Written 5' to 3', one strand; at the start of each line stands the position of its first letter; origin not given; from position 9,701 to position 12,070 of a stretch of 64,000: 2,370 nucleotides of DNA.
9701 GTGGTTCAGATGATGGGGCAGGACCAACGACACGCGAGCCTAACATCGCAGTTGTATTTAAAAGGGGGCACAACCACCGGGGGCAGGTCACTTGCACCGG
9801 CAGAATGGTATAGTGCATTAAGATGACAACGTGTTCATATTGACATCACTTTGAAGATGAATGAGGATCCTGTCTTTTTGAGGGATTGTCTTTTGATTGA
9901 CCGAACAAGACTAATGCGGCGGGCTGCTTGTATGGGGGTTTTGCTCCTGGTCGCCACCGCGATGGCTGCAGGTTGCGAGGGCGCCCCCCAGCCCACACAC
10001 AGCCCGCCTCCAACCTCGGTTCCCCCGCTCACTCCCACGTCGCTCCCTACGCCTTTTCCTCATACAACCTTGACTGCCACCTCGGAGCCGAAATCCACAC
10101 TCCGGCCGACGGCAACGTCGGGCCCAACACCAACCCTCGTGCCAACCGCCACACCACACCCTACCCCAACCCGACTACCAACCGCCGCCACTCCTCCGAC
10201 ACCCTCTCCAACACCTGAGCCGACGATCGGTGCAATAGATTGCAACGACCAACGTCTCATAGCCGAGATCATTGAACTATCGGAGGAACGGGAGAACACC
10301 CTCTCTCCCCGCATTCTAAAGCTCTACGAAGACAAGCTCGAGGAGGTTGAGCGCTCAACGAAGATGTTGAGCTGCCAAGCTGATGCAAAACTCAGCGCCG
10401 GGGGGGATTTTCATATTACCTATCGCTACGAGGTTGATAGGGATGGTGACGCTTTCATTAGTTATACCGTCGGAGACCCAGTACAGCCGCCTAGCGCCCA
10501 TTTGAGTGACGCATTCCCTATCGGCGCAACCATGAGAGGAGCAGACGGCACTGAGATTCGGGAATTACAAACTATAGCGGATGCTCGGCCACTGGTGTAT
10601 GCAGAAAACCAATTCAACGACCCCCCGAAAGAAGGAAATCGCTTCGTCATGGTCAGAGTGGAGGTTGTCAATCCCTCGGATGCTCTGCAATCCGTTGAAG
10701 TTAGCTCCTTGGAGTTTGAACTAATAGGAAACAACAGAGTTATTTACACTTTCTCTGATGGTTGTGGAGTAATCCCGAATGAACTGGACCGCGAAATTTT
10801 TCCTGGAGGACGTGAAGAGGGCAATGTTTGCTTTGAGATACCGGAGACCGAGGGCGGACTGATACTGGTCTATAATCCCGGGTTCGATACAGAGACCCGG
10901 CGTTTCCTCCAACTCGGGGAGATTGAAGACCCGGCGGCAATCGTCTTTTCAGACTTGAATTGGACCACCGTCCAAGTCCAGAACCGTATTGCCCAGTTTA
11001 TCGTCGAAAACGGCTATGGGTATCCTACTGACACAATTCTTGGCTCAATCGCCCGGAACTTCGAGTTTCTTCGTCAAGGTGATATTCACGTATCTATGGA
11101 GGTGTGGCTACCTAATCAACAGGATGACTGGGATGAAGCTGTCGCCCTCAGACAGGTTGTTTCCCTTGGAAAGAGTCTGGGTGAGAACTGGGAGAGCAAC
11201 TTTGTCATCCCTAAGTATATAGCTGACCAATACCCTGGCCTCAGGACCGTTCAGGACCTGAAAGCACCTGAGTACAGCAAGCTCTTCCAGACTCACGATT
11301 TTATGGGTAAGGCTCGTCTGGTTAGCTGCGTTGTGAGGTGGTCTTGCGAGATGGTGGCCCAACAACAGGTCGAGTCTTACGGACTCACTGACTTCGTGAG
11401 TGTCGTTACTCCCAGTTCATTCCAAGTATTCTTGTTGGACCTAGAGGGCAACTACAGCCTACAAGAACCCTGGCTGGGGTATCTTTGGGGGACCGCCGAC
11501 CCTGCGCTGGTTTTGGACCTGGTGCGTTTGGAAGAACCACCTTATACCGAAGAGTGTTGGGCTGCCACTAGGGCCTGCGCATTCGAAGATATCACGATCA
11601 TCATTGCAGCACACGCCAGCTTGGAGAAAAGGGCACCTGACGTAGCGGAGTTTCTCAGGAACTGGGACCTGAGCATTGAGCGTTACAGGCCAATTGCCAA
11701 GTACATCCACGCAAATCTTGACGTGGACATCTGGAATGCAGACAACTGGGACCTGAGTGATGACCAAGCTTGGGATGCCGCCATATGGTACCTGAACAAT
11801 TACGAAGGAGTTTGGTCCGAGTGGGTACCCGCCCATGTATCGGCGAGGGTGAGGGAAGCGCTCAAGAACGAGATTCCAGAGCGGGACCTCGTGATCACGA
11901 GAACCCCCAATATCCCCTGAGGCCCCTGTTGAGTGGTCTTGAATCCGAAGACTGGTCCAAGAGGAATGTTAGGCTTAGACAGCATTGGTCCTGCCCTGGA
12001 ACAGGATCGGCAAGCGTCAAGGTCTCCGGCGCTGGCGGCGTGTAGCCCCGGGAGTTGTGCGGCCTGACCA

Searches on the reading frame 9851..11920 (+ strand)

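Call 8: search_protein_families(library=pfam, proteins=[window:9851-11920:+], max_evalue=0.01)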
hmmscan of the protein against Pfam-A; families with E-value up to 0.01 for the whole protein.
window:9851-11920:+ (689 aa): 2 families
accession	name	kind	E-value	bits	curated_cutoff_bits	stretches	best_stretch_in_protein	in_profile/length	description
PF04069.17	OpuAC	-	3.1e-35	122.5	21.2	1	363-619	2-240/257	Substrate binding domain of ABC-type glycine betaine transport system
PF11611.13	DUF4352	-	2.1e-09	38.1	25.9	1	256-345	28-116/122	Domain of unknown function (DUF4352)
